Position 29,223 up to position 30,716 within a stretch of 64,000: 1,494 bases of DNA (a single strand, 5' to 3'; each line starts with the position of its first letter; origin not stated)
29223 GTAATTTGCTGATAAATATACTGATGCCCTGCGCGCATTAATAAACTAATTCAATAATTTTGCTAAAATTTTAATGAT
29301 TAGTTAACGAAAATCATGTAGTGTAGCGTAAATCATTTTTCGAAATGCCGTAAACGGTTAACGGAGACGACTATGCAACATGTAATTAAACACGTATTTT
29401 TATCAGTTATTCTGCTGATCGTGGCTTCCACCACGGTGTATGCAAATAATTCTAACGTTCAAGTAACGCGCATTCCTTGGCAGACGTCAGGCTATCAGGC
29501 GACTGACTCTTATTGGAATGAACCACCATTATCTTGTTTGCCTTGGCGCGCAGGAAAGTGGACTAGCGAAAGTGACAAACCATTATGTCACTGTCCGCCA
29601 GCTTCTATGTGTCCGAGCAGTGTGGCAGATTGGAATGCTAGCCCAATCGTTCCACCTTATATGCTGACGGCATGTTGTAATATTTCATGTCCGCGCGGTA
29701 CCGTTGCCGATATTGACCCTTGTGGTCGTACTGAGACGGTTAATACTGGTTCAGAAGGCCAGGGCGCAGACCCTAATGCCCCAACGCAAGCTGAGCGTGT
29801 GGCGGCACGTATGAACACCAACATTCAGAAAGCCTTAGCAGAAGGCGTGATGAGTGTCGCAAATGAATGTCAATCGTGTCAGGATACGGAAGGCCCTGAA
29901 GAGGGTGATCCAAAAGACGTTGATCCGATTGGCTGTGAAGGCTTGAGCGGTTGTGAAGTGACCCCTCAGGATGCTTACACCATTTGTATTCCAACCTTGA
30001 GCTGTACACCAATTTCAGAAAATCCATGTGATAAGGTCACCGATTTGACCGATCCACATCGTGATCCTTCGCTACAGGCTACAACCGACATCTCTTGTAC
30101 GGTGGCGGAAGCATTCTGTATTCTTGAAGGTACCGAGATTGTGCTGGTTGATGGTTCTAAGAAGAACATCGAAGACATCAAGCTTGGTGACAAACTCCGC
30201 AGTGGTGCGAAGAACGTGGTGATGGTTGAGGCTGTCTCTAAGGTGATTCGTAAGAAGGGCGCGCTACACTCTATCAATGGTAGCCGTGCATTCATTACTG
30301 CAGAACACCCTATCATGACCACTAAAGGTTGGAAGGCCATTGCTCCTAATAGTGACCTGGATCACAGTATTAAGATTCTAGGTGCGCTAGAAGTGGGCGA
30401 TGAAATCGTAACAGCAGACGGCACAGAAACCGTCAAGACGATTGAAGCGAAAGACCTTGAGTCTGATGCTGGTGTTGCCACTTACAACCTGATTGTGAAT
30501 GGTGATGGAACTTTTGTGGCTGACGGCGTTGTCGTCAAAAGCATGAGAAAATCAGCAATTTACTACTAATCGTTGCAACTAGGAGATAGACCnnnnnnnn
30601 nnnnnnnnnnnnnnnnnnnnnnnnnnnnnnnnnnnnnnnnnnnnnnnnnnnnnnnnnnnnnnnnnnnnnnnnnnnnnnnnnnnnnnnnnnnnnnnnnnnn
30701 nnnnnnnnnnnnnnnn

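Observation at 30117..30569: Terminal Hint domain with nucleophilic Cys but no His-Asn and no C-extein: Hedgehog-style rather than intein-style processing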

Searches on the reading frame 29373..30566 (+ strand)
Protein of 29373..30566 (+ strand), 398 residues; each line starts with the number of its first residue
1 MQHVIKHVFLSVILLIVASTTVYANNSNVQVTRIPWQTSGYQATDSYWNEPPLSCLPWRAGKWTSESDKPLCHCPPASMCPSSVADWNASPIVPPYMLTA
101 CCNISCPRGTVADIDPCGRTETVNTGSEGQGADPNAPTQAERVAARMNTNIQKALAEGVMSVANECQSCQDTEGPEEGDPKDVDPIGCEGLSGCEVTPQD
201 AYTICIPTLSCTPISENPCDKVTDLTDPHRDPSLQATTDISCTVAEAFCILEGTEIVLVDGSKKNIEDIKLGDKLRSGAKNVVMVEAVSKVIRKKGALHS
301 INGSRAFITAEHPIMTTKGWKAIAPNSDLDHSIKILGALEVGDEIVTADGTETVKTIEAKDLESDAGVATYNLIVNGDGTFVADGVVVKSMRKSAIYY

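Call 3: search_protein_families(library=pfam, proteins=[window:29373-30566:+], max_evalue=1)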
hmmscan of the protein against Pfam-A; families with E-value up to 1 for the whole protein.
window:29373-30566:+ (398 aa): 4 families
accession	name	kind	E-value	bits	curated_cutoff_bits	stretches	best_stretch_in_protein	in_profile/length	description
PF14623.11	Vint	-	7.1e-06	26.4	27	1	249-321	2-71/166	Hint-domain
PF05203.21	Hom_end_hint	-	0.0012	19.4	32.1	1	249-275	1-27/228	Hom_end-associated Hint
PF08517.17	AXH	-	0.006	17.5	33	1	251-344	2-110/116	Ataxin-1 and HBP1 module (AXH)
PF20130.4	DUF6520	-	0.82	10.5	25.4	0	5-55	3-52/83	Family of unknown function (DUF6520)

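Call 4: search_protein_families(library=ncbifam, proteins=[window:29373-30566:+], max_evalue=1)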
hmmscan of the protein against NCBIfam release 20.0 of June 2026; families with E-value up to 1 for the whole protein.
window:29373-30566:+ (398 aa): 1 family
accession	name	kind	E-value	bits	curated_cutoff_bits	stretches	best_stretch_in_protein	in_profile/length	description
NF038136.1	rSAM_Rv_intein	exception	4.2e-07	29.2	700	1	242-336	69-170/574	intein-containing Rv2578c family radical SAM protein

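Call 6: find_homologous_proteins(query=window:29373-30566:+, max_evalue=0.001)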
Query window:29373-30566:+ (398 aa): 7 proteins with E <= 0.001 among 4136 candidates.
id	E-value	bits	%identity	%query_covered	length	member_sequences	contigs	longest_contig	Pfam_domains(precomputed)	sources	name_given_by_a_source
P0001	3.1e-206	703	100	79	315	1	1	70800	PF14623.12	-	-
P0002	1.0e-116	408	54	91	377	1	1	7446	PF14623.12,PF05203.22,PF08517.18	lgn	-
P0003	7.9e-116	405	49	100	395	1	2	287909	PF14623.12,PF08517.18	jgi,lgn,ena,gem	-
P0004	7.3e-38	149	48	38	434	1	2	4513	PF14623.12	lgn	-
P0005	1.5e-37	148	44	38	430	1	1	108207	PF05203.22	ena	-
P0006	1.6e-33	134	43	39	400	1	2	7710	-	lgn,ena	-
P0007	3.8e-33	133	41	38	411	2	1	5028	PF14623.12,PF05203.22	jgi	jgi:hypothetical protein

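Call 11: find_encoding_contigs(protein=P0003, flank=8000, max_places=3)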
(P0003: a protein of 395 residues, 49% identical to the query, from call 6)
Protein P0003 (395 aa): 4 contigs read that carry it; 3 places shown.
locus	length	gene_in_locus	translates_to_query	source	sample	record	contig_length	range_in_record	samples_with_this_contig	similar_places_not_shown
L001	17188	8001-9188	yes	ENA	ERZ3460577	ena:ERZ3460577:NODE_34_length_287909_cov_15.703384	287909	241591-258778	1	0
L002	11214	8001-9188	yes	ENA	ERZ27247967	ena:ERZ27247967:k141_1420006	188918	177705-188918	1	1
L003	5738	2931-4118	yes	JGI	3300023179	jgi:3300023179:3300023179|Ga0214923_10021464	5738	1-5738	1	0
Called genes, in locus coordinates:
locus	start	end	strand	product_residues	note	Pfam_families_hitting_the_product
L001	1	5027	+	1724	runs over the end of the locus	PF01321:Creatinase_N (weak), PF16189:Creatinase_N_2, PF00557:Peptidase_M24, PF16188:Peptidase_M24_C, PF17900:Peptidase_M1_N, PF01433:Peptidase_M1, PF11940:DUF3458, PF17432:DUF3458_C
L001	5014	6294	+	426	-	PF05958:tRNA_U5-meth_tr, PF13847:Methyltransf_31 (faint)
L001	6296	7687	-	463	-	PF00092:VWA (faint)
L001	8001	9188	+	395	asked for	PF08517:AXH (faint), PF14623:Vint (weak)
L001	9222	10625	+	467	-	-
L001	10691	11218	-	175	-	-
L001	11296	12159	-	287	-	-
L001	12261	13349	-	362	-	PF01757:Acyl_transf_3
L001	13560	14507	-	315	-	PF01073:3Beta_HSD, PF01370:Epimerase, PF02719:Polysacc_synt_2 (weak), PF04321:RmlD_sub_bind, PF05368:NmrA (weak), PF07993:NAD_binding_4 (faint), PF13460:NAD_binding_10 (weak), PF16363:GDP_Man_Dehyd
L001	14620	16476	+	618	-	PF13555:AAA_29 (faint), PF00005:ABC_tran, PF02463:SMC_N (faint), PF13304:AAA_21 (faint), PF13401:AAA_22 (faint), PF00005:ABC_tran, PF16326:ABC_tran_CTD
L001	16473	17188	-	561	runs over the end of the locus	PF03460:NIR_SIR_ferr, PF01077:NIR_SIR, PF03460:NIR_SIR_ferr, PF01077:NIR_SIR (weak)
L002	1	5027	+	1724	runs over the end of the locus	PF01321:Creatinase_N (weak), PF16189:Creatinase_N_2, PF00557:Peptidase_M24, PF16188:Peptidase_M24_C, PF17900:Peptidase_M1_N, PF01433:Peptidase_M1, PF11940:DUF3458, PF17432:DUF3458_C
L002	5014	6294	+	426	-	PF05958:tRNA_U5-meth_tr, PF13847:Methyltransf_31 (faint)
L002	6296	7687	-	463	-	PF00092:VWA (faint)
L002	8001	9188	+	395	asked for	PF08517:AXH (faint), PF14623:Vint (weak)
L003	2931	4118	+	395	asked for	PF08517:AXH (faint), PF14623:Vint (weak)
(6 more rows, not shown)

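Call 12: find_encoding_contigs(protein=P0005, flank=8000, max_places=3)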
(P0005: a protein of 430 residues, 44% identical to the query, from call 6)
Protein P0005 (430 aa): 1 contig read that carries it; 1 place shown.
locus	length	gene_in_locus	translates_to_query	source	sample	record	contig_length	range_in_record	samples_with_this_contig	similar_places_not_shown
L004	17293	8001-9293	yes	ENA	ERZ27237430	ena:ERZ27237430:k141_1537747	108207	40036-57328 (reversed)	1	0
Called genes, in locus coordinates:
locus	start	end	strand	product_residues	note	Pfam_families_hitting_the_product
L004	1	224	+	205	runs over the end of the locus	PF00072:Response_reg, PF00196:GerE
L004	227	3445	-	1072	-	PF00873:ACR_tran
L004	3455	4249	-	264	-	PF25954:Beta-barrel_RND_2, PF25990:Beta-barrel_YknX (weak), PF25967:RND-MFP_C, PF25975:CzcB_C (weak)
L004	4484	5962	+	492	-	PF02321:OEP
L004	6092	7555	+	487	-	PF13487:HD_5 (faint)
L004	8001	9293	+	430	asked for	PF05203:Hom_end_hint (weak)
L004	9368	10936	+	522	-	-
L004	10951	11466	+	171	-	PF07811:TadE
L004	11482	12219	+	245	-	PF07811:TadE (weak)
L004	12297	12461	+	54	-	-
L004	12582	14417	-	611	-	PF05036:SPOR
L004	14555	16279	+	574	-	PF00920:ILVD_EDD_N, PF24877:ILV_EDD_C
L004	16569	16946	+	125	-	PF18602:Rap1a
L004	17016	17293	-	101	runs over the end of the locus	PF12778:PXPV (faint)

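Call 16: find_encoding_contigs(protein=P0004, flank=8000, max_places=2)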
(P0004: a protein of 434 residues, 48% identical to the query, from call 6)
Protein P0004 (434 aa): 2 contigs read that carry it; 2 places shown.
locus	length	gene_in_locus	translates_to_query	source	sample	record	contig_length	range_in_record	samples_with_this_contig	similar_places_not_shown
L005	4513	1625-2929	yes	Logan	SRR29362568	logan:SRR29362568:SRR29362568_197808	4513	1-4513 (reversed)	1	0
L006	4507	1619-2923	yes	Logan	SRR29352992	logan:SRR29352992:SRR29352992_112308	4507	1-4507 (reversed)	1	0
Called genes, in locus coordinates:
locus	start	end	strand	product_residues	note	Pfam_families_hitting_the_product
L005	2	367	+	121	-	?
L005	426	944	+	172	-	PF07811:TadE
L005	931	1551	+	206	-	PF07811:TadE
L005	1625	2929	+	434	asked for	PF14623:Vint (weak)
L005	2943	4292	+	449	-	PF13400:Tad (weak)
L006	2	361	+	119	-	?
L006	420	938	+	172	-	PF07811:TadE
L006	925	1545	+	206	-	PF07811:TadE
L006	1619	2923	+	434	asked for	PF14623:Vint (weak)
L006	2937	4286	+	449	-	PF13400:Tad (weak)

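Call 17: find_encoding_contigs(protein=P0006, flank=8000, max_places=2)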
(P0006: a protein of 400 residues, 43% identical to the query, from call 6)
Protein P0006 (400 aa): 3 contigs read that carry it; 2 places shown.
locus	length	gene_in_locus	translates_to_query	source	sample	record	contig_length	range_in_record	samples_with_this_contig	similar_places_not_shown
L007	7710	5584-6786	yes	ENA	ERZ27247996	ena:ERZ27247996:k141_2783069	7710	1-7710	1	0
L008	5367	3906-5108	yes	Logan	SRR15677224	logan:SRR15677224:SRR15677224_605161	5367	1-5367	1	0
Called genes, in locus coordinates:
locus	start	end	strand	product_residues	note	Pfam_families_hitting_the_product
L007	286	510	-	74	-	-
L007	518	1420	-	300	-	PF08401:ArdcN, PF18818:MPTase-PolyVal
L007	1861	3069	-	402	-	-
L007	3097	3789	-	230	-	-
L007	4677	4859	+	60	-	-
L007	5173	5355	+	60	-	-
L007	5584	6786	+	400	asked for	-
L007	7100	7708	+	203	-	?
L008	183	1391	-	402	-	-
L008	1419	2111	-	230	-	-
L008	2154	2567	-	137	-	-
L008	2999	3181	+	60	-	-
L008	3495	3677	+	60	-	-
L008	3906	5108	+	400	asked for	-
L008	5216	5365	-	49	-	?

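Call 18: find_encoding_contigs(protein=P0007, flank=8000, max_places=2)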
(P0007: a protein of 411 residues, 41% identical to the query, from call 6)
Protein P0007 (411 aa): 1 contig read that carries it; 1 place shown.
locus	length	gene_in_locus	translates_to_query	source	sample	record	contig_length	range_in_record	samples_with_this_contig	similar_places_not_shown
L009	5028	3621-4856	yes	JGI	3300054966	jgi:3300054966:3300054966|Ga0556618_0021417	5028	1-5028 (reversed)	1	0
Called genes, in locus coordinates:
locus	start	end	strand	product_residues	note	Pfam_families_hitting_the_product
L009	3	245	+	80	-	?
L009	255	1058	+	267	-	-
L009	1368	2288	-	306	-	PF07963:N_methyl (weak)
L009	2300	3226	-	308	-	PF07963:N_methyl (weak)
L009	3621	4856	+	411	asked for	PF05203:Hom_end_hint (weak), PF14623:Vint (weak)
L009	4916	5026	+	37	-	?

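Call 19: find_encoding_contigs(protein=P0002, flank=8000, max_places=2)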
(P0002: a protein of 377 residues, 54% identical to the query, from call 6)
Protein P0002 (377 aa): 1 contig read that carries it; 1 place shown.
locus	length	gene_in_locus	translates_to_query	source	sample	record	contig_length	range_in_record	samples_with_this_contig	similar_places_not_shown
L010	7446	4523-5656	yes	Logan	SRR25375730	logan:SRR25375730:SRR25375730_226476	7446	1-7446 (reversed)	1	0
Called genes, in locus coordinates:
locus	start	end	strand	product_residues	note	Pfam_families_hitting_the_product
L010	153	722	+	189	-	-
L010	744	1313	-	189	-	PF00255:GSHPx, PF00578:AhpC-TSA (weak)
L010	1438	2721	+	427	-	PF05958:tRNA_U5-meth_tr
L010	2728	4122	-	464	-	PF00092:VWA (weak), PF13519:VWA_2 (faint)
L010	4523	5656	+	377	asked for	PF05203:Hom_end_hint (weak), PF08517:AXH (faint), PF14623:Vint (weak)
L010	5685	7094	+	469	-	-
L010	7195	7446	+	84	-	?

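Call 21: predict_structure(alignment_id=A1)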
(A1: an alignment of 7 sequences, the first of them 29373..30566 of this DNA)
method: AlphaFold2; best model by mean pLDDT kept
length: 398 residues; sequences in the alignment: 7
mean_pLDDT: 52.1   pTM: 0.40
mean pLDDT of the five models: 52.1, 51.2, 49.2, 48.8, 46.0
residues with pLDDT >= 90: 6; 70-90: 81; 50-70: 109; < 50: 202
segments of 3 or more residues with pLDDT < 50: 14-79, 90-110, 124-189, 213-246, 392-398
pLDDT, mean of each block of 10 residues (from residue 1): 51 47 30 26 24 32 41 43 52 42 44 57 44 38 42 43 32 29 41 55 54 39 29 29 43 82 80 74 65 68 71 81 67 70 85 84 59 69 81 37
secondary structure, 60 per line:
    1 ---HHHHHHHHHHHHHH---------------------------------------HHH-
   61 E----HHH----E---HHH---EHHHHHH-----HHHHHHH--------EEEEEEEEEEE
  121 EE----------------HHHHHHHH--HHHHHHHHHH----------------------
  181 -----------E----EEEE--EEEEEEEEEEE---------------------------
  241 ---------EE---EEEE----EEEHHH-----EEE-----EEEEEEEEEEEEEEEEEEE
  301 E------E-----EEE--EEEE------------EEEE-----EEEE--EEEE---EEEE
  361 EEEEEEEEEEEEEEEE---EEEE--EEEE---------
elements in order: H4-17 H84-89 H95-101 E110-122 H139-146 H149-158 E197-200 E203-213 E255-258 E263-265 E274-276 E282-301 E314-316 E319-322 E335-338 E344-347 E350-353 E357-376 E380-383 E386-389

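Call 25: search_protein_representatives(alignment_id=A1)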
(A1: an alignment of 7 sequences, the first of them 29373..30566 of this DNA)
Query: 7 sequences, 418 profile positions. Proteins with E-value up to 0.001 (for the whole library): 5292; up to 1e-10: 1885; up to 1e-30: 238. The best 150 are listed.
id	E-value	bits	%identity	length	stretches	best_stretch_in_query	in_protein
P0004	3.3e-152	524.1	-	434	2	168-418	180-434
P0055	1.0e-145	502.7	-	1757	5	210-405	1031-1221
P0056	6.1e-128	444.1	-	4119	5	268-409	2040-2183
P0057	3.3e-123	428.5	-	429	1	1-418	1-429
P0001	1.4e-121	423.2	-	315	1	99-418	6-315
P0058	7.5e-115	401.0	-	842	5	266-409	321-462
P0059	9.3e-94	331.5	-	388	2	251-418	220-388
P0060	7.9e-87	308.7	-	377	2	116-418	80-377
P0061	9.3e-87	308.5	-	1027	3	269-408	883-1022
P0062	1.7e-86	307.6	-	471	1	20-418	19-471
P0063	1.7e-86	307.6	-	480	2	233-418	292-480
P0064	1.8e-86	307.5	-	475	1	1-418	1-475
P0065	2.0e-84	300.8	-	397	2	252-418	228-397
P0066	7.1e-83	295.7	-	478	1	7-418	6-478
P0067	9.2e-83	295.3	-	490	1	21-418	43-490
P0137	4.8e-41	157.9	-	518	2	250-418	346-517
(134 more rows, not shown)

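Call 36: find_related_loci(query=A1, collection=genome_contigs, flank=7000)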
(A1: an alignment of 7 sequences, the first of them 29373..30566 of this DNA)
Query A1 (398 aa) in genome_contigs; peptide patterns used: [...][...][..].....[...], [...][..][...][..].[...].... (x = any residue, [..] = any of these).
102 stretches matched a pattern; 3 encode a relative of the query (tblastn E <= 1e-3); 3 distinct loci.
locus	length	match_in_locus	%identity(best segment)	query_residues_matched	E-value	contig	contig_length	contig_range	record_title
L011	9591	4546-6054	36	27-398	1e-31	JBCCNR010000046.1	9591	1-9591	MAG: Pseudomonadota bacterium isolate P01_C01_bin.83 k141_709546_length_9591_cov_9.1306, whole genome shotgun sequence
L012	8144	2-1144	38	54-398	2e-30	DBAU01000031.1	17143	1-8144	MAG TPA_asm: Alphaproteobacteria bacterium UBA1002 UBA1002_contig_627, whole genome shotgun sequence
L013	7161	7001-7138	48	40-81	9e-8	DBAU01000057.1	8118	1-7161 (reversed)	MAG TPA_asm: Alphaproteobacteria bacterium UBA1002 UBA1002_contig_7400, whole genome shotgun sequence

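Call 41: fold_search(model_id=the predicted structure, library=pdb)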
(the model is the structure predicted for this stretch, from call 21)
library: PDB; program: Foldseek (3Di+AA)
matches with E <= 10: 248; with E <= 0.001: 48
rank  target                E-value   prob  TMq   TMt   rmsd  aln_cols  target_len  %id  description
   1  6y75_A                2.1e-11  1.00  0.32  0.79   2.8       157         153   22  BIL2 domain from T.thermophila BUBL1 locus (C1A-N143A) (released 2021-02-03)
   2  6y75_B                2.7e-11  1.00  0.32  0.80   2.7       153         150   20  BIL2 domain from T.thermophila BUBL1 locus (C1A-N143A) (released 2021-02-03)
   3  6tmm_BBB              2.3e-10  1.00  0.30  0.72   3.2       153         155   24  BIL2 domain from T.thermophila BUBL1 locus (C1A-N143A) (released 2020-12-16)
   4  6tmm_AAA              5.5e-10  1.00  0.31  0.74   2.8       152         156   24  BIL2 domain from T.thermophila BUBL1 locus (C1A-N143A) (released 2020-12-16)
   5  1mi8                  8.8e-08  1.00  0.28  0.71   3.5       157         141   17  2.0 Angstrom crystal structure of a DnaB intein from Synechocystis sp. PCC 6803 (released 2003-08-19)
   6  3ifj_A                1.1e-07  1.00  0.26  0.66   3.7       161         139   22  Crystal structure of Mtu recA intein, splicing domain (released 2009-10-06)
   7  2lwy_MODEL_1_A        1.6e-07  1.00  0.28  0.72   3.7       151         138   23  Solution Structure of Bacterial Intein-Like domain from Clostridium thermocellum (released 2013-05-08)
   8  5i0a                  1.7e-07  1.00  0.27  0.69   3.5       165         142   21  RecA mini intein in complex with cisplatin (released 2016-09-21)
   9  6qaz                  3.9e-07  1.00  0.28  0.80   2.9       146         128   18  Crystal structure of gp41-1 intein (released 2019-11-13)
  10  6riz                  4.6e-07  1.00  0.28  0.82   2.7       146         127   18  Crystal structure of gp41-1 intein (C1A, F65W, D107C) (released 2020-04-29)
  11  6mx6_A                6.4e-07  1.00  0.26  0.63   5.0       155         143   15  The Prp8 intein of Cryptococcus neoformans (released 2019-10-23)
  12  2in0                  6.8e-07  1.00  0.26  0.68   3.3       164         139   22  crystal structure of Mtu recA intein splicing domain (released 2007-05-01)
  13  2imz_B                7.2e-07  1.00  0.25  0.64   3.8       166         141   21  Crystal structure of Mtu recA intein splicing domain (released 2007-05-01)
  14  6mwy_A                8.1e-07  1.00  0.26  0.66   4.7       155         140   14  The Prp8 intein of Cryptococcus gattii (released 2019-11-06)
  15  6frg                  8.6e-07  1.00  0.25  0.58   7.2       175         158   19  Crystal structure of G-1F mutant of Ssp DnaB Mini-Intein variant M86 (released 2019-01-30)
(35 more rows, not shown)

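Call 44: search_protein_families(library=pfam, alignment_id=A3, max_evalue=0.01)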
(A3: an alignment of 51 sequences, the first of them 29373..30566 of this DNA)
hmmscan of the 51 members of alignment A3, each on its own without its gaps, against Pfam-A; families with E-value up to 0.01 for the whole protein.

A. member 1, window:29373-30566:+ (398 aa): 3 families
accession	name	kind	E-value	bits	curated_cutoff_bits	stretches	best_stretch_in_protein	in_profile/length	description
PF14623.11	Vint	-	7.1e-06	26.4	27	1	249-321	2-71/166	Hint-domain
PF05203.21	Hom_end_hint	-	0.0012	19.4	32.1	1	249-275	1-27/228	Hom_end-associated Hint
PF08517.17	AXH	-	0.006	17.5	33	0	251-344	2-110/116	Ataxin-1 and HBP1 module (AXH)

B. families by the number of members that match (of 51 scanned): 12 families
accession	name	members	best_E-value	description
PF14623.11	Vint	51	1.2e-15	Hint-domain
PF05203.21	Hom_end_hint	42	3.6e-10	Hom_end-associated Hint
PF08517.17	AXH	33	1.1e-06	Ataxin-1 and HBP1 module (AXH)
PF13403.11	Hint_2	23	1.9e-05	Hint domain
PF01079.26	Hint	17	3e-08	Hint module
PF07591.16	PT-HINT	13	1.1e-06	Pretoxin HINT domain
PF14890.11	Intein_splicing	3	0.0002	Intein splicing domain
PF05887.16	Trypan_PARP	1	0.00021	Procyclic acidic repetitive protein (PARP)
PF21722.4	Gly_rich_2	1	0.00022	Glycine-rich domain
PF19769.4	CPxCG_zf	1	0.0021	CPxCG-related zinc finger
PF17820.7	PDZ_6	1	0.0056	PDZ domain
PF00595.29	PDZ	1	0.01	PDZ domain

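Call 45: find_homologous_proteins(query=A3, max_evalue=1e-10)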
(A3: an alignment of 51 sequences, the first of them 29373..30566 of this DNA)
Query A3 (51 sequences) (398 aa, profile of the alignment): 10 proteins with E <= 1e-10 among 8000 candidates.
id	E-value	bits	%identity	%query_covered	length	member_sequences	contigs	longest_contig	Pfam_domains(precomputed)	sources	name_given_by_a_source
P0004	7.5e-114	399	48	38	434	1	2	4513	PF14623.12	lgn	-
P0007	5.8e-113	396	41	38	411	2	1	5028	PF14623.12,PF05203.22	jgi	jgi:hypothetical protein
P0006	1.8e-111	392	43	39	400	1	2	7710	-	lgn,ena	-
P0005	9.0e-110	386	44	38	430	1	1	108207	PF05203.22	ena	-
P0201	1.0e-93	333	42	38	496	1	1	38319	-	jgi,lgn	-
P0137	8.2e-91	323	35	38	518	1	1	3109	PF14623.12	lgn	-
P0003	1.3e-86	310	49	100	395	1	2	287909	PF14623.12,PF08517.18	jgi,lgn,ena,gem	-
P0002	2.3e-82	296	54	91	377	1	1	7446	PF14623.12,PF05203.22,PF08517.18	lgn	-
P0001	9.9e-63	231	100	79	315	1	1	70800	PF14623.12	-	-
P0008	5.8e-54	202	62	37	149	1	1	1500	PF14623.12,PF08517.18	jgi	-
